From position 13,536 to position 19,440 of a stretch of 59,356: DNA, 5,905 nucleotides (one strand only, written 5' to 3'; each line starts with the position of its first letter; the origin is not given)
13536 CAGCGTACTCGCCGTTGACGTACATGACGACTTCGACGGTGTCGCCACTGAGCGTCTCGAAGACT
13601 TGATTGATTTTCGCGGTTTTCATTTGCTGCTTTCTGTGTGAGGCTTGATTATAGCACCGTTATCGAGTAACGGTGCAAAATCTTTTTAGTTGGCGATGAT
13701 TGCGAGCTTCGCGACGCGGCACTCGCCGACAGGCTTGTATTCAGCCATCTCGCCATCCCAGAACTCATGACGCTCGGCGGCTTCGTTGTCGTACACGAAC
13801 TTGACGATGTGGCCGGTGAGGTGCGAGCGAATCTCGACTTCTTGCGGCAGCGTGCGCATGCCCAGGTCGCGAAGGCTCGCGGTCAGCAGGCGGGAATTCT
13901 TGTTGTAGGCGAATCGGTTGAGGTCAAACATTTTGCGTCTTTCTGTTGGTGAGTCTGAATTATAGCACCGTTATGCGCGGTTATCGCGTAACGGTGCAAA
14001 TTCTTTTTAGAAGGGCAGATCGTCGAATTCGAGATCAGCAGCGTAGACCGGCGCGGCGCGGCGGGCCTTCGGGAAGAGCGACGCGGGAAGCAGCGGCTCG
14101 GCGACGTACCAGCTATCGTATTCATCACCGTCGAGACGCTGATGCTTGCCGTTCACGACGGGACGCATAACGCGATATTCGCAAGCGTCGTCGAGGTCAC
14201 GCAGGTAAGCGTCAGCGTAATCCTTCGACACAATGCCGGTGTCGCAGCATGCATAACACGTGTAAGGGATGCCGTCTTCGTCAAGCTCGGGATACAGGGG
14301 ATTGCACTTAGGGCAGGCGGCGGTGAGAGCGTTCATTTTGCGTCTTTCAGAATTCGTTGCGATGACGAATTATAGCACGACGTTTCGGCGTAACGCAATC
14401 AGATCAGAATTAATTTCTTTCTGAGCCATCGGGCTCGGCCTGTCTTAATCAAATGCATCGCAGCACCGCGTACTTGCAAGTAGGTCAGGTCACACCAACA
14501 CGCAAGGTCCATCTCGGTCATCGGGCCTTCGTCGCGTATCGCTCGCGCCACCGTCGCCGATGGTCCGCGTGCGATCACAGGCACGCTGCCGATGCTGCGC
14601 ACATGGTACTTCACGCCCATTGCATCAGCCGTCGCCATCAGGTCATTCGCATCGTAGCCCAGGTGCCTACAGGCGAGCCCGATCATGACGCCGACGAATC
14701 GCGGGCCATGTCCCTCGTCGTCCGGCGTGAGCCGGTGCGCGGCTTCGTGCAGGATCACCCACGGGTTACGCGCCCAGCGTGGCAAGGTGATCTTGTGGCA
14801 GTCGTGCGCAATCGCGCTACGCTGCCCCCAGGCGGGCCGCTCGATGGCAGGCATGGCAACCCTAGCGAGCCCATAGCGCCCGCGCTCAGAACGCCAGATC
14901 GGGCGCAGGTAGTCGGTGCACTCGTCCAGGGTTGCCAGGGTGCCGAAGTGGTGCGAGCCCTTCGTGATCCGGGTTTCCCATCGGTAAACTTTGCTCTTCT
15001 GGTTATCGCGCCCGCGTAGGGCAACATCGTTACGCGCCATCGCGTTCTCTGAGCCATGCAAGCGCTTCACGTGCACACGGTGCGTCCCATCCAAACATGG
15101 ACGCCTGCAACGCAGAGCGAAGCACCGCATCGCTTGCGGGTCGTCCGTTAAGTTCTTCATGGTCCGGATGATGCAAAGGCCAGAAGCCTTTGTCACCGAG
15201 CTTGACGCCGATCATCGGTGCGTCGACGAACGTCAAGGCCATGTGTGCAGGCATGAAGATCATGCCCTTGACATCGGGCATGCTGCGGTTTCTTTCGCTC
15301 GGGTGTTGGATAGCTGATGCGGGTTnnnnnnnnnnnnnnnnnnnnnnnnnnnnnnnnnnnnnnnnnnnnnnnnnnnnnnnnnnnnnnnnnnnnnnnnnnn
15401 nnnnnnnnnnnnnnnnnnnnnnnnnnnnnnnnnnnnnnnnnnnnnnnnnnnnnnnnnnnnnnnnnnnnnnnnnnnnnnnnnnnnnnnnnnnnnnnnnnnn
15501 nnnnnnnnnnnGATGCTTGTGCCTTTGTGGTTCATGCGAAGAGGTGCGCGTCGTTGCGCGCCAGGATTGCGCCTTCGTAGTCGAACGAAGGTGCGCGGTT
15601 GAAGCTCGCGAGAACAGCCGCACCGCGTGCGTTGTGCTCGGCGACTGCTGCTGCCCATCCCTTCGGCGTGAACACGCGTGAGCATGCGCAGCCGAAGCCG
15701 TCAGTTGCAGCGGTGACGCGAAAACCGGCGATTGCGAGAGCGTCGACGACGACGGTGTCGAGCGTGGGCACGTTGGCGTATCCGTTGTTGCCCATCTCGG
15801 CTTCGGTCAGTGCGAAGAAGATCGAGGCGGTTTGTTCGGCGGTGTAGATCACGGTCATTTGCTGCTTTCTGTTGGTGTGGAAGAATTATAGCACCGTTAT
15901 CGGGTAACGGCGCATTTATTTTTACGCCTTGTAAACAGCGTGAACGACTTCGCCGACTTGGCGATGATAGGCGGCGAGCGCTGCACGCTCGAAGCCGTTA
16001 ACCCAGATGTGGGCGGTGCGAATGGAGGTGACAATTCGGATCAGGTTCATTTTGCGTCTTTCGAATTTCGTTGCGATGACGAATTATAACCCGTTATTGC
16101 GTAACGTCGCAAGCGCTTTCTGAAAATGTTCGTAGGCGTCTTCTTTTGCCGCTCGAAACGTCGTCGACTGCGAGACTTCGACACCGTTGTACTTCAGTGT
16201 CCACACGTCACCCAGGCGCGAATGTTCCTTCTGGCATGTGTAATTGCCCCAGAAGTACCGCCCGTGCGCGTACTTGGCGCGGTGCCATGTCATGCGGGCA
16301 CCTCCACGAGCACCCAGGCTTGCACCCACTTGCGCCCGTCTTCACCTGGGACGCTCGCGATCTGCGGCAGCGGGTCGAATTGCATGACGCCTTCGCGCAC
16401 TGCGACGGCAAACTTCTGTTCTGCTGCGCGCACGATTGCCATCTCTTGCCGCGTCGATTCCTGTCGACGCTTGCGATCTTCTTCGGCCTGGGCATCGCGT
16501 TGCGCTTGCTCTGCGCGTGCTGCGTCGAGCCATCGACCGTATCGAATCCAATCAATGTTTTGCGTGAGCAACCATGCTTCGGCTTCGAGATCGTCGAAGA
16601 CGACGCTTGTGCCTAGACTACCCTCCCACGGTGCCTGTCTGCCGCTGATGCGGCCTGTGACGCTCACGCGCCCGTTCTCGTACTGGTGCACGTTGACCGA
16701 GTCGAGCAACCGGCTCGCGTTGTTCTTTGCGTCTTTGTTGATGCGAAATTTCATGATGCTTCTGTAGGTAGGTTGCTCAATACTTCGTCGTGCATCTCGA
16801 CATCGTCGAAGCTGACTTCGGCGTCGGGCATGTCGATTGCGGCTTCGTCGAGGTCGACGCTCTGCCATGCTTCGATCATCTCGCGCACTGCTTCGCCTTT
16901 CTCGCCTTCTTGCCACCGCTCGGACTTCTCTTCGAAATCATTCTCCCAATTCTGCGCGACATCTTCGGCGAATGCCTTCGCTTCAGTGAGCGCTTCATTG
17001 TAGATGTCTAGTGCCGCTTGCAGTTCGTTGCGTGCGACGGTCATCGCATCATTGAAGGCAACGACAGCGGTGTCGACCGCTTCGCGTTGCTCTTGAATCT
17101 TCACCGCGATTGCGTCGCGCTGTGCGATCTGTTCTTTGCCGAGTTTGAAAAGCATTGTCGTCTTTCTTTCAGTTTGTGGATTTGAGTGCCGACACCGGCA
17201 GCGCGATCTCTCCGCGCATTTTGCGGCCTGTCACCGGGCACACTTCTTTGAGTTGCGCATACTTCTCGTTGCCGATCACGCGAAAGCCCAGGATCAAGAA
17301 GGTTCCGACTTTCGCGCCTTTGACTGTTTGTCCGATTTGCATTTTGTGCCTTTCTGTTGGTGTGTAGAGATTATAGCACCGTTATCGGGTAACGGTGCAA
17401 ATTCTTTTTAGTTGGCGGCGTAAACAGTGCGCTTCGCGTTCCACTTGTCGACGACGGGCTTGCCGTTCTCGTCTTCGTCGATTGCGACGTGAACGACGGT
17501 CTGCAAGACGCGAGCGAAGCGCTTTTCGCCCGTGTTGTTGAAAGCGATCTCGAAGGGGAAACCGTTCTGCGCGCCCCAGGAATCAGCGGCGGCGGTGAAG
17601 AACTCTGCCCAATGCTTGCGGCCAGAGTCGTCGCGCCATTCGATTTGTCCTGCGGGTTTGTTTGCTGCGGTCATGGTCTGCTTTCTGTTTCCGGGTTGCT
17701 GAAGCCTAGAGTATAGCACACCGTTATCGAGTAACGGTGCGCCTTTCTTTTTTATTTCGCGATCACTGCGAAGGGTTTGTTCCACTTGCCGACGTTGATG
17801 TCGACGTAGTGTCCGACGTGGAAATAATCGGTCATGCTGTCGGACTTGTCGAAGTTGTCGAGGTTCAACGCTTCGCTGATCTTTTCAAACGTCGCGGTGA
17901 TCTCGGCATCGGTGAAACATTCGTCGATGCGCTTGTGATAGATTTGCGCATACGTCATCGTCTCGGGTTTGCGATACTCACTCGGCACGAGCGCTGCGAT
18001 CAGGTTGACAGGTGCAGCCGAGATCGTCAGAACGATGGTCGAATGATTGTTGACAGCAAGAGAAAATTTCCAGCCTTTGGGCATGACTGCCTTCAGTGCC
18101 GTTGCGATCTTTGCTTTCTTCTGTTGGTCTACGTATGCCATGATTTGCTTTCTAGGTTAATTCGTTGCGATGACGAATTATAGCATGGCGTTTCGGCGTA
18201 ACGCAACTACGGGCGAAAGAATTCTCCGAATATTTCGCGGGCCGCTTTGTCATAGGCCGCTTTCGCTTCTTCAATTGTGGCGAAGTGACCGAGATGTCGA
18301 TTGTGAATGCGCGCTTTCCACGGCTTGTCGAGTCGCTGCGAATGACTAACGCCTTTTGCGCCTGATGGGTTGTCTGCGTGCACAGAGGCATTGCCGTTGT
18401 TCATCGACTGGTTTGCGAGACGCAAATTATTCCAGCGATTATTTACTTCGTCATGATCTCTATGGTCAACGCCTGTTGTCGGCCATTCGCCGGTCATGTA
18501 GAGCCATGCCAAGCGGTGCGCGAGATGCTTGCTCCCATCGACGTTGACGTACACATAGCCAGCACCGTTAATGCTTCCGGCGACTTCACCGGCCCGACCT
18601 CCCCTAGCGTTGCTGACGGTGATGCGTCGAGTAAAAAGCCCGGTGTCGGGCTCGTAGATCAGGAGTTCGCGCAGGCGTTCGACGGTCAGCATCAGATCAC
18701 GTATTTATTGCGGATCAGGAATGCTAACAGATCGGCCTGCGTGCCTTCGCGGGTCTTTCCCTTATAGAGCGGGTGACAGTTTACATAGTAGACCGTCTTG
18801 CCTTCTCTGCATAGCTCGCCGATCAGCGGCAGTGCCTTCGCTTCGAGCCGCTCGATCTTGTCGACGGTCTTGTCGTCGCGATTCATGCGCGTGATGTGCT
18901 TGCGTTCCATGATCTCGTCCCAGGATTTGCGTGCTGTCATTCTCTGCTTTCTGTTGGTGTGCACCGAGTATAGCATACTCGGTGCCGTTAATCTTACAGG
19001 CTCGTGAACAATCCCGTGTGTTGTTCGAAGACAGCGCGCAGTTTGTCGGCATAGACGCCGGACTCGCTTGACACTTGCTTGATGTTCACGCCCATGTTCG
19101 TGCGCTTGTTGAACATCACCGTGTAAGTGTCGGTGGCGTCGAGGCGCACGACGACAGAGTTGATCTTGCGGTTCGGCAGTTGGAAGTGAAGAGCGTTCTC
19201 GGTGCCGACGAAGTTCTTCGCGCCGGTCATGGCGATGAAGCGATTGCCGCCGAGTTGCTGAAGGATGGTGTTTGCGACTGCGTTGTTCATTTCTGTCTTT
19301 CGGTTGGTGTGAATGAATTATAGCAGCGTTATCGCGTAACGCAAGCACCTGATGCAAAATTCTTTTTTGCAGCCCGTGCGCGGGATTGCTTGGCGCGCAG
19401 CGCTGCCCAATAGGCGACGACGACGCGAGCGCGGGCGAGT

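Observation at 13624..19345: Repeated promoter-operator cassette: perfect dyad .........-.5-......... fused to an extended -10 (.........), in at least 7 copies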

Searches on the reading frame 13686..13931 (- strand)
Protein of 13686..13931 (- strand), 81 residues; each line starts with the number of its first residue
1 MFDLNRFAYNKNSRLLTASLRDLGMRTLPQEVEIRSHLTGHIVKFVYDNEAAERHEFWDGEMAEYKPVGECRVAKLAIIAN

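Call 32: search_protein_families(library=pfam, max_evalue=0.01, proteins=[window:13686-13931:-])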
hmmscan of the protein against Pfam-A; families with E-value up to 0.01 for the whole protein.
window:13686-13931:- (81 aa): 0 families

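Call 33: search_protein_families(library=phrogs, max_evalue=0.01, proteins=[window:13686-13931:-])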
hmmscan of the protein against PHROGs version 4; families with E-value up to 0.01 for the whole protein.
window:13686-13931:- (81 aa): 0 families

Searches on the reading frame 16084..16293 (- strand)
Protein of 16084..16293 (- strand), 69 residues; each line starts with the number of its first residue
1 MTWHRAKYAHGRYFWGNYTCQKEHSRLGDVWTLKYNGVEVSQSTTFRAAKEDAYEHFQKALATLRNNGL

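Call 32: search_protein_families(library=pfam, max_evalue=0.01, proteins=[window:16084-16293:-])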
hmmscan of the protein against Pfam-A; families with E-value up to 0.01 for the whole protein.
window:16084-16293:- (69 aa): 0 families

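Call 33: search_protein_families(library=phrogs, max_evalue=0.01, proteins=[window:16084-16293:-])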
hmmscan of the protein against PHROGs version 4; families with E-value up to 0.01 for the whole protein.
window:16084-16293:- (69 aa): 1 family
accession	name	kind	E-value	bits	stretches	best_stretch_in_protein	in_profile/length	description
phrog_1332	-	unknown function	7.5e-05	23.9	1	1-58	1-56/121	-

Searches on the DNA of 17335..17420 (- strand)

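Call 50: search_dna_similar(query=window:17335-17420:-, collection=phages, mode=distant, max_evalue=1, max_rows=15)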
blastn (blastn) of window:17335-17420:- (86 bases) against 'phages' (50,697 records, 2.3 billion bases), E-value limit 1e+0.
Records with a match: 1; places in all: 1; records where one place covers at least 80% of the query: 0.
Best place of each record, by identity: 90-95% 1.
By first word of the organism name: Inovirus 1.
By host as written in the record: porcine 1.
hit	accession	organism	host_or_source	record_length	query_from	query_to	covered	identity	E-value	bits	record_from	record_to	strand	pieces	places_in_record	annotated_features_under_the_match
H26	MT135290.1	Inovirus sp.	porcine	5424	59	84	30%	92.3%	2e-1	39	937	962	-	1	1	hypothetical protein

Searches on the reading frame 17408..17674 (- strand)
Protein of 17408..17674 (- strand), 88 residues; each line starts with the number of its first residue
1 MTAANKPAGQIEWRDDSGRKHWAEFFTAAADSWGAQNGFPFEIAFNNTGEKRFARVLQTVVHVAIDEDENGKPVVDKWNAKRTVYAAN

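Call 31: search_protein_families(library=pfam, max_evalue=0.01, proteins=[window:17408-17674:-])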
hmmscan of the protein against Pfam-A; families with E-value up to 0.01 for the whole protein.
window:17408-17674:- (88 aa): 0 families

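Call 34: search_protein_families(library=phrogs, max_evalue=0.01, proteins=[window:17408-17674:-])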
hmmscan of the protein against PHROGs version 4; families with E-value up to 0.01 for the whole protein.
window:17408-17674:- (88 aa): 1 family
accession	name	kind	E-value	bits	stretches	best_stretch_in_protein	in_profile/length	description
phrog_23785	-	unknown function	1.2e-10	42.7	1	44-82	49-87/93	-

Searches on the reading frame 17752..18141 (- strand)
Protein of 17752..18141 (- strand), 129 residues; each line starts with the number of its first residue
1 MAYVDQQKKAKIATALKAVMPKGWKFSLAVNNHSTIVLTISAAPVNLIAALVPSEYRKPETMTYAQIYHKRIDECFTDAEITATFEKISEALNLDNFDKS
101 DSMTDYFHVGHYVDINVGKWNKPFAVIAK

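Call 31: search_protein_families(library=pfam, max_evalue=0.01, proteins=[window:17752-18141:-])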
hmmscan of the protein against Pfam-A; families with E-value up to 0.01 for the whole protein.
window:17752-18141:- (129 aa): 0 families

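Call 34: search_protein_families(library=phrogs, max_evalue=0.01, proteins=[window:17752-18141:-])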
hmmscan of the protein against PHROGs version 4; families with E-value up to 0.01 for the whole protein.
window:17752-18141:- (129 aa): 1 family
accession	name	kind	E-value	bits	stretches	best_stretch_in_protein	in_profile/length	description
phrog_10415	-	unknown function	1.9e-39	136.1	1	1-128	1-128/129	-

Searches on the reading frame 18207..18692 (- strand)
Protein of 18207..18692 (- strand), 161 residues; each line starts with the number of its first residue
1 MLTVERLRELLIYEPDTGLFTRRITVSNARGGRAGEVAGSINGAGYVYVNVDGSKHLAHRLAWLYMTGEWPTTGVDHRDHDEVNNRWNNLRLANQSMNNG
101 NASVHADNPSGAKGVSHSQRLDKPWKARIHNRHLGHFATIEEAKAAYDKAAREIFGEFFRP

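Call 31: search_protein_families(library=pfam, max_evalue=0.01, proteins=[window:18207-18692:-])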
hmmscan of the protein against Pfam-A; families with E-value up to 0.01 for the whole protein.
window:18207-18692:- (161 aa): 2 families
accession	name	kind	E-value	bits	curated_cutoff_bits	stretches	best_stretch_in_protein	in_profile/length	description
PF13392.12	HNH_3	-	1.6e-12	47.3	24.8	1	57-98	2-44/46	HNH endonuclease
PF00847.26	AP2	-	0.0019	18.9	33.3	1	133-156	31-53/54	AP2 domain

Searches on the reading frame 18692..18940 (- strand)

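Call 31: search_protein_families(library=pfam, max_evalue=0.01, proteins=[window:18692-18940:-])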
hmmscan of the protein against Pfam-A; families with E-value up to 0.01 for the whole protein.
window:18692-18940:- (82 aa): 0 families

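Call 34: search_protein_families(library=phrogs, max_evalue=0.01, proteins=[window:18692-18940:-])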
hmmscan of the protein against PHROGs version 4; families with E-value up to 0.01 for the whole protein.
window:18692-18940:- (82 aa): 1 family
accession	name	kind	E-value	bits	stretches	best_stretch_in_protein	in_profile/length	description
phrog_16256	-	unknown function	5e-16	60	1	8-81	8-88/88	-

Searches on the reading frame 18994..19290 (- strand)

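Call 31: search_protein_families(library=pfam, max_evalue=0.01, proteins=[window:18994-19290:-])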
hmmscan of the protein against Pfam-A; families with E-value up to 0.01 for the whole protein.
window:18994-19290:- (98 aa): 0 families

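Call 34: search_protein_families(library=phrogs, max_evalue=0.01, proteins=[window:18994-19290:-])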
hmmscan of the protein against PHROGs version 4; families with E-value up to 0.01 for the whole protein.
window:18994-19290:- (98 aa): 1 family
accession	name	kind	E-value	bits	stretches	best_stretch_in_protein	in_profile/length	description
phrog_9437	-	unknown function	1.8e-32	112.8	1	4-98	2-98/98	-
